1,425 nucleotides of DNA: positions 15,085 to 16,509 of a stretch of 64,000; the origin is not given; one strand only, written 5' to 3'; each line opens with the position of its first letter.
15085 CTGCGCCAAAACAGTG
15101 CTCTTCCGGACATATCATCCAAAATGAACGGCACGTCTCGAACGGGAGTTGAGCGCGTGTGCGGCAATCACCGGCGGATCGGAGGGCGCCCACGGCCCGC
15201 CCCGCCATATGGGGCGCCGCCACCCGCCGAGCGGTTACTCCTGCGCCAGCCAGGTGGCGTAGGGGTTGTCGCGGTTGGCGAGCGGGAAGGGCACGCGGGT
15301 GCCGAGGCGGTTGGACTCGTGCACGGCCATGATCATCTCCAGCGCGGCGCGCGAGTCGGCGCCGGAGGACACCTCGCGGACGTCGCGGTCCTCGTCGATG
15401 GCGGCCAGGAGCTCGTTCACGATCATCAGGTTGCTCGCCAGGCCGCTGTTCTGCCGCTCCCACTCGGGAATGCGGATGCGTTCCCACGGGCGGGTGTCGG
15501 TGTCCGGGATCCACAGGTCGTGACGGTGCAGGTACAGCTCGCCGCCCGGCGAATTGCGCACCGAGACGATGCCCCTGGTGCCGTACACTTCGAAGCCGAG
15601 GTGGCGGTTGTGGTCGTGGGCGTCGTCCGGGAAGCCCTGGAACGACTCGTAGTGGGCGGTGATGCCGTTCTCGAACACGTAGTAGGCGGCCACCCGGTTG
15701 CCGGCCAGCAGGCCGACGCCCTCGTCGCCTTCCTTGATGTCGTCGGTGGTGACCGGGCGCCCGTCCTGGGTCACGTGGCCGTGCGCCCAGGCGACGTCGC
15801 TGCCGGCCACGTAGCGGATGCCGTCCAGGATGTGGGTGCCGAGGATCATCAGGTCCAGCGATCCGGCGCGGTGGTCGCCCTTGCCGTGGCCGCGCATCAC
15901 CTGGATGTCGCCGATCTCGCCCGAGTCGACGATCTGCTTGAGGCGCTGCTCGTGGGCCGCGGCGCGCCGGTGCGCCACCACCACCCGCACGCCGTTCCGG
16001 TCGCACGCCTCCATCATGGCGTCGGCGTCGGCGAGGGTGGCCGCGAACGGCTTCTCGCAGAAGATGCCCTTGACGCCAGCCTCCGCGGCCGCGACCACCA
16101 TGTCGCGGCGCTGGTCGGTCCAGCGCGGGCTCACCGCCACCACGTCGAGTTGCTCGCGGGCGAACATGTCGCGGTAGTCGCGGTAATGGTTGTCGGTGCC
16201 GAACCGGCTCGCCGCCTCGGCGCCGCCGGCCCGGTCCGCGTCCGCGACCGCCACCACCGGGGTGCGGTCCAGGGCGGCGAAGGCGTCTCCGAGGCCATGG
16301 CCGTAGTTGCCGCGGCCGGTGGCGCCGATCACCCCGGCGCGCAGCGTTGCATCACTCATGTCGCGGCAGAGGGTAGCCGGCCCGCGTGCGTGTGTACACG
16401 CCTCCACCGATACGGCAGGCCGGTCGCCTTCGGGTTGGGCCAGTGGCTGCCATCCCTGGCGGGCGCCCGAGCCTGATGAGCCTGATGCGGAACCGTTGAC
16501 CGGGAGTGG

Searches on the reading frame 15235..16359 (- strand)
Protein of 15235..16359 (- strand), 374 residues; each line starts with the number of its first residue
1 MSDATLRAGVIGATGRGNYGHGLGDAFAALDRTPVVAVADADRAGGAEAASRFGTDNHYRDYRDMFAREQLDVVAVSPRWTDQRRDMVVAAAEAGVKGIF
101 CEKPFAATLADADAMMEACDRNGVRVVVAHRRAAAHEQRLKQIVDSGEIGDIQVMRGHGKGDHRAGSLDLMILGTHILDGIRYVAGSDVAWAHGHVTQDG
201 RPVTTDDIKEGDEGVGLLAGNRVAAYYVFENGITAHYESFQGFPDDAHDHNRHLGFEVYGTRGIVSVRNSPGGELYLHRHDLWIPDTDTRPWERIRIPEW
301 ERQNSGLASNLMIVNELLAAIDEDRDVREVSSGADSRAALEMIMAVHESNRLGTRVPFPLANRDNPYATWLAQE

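Call 75: search_protein_families(library=pfam, proteins=[window:15235-16359:-], max_evalue=0.001)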
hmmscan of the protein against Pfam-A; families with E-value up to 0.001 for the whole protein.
window:15235-16359:- (374 aa): 3 families
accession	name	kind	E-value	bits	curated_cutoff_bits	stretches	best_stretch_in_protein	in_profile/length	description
PF01408.29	GFO_IDH_MocA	-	6e-18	66.1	24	1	7-130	2-120/120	Oxidoreductase family, NAD-binding Rossmann fold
PF22725.1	GFO_IDH_MocA_C3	-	7.7e-09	36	27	1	138-265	2-123/124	GFO/IDH/MocA C-terminal domain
PF02894.22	GFO_IDH_MocA_C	-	0.00018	21.8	22.9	1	169-357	42-217/218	Oxidoreductase family, C-terminal alpha/beta domain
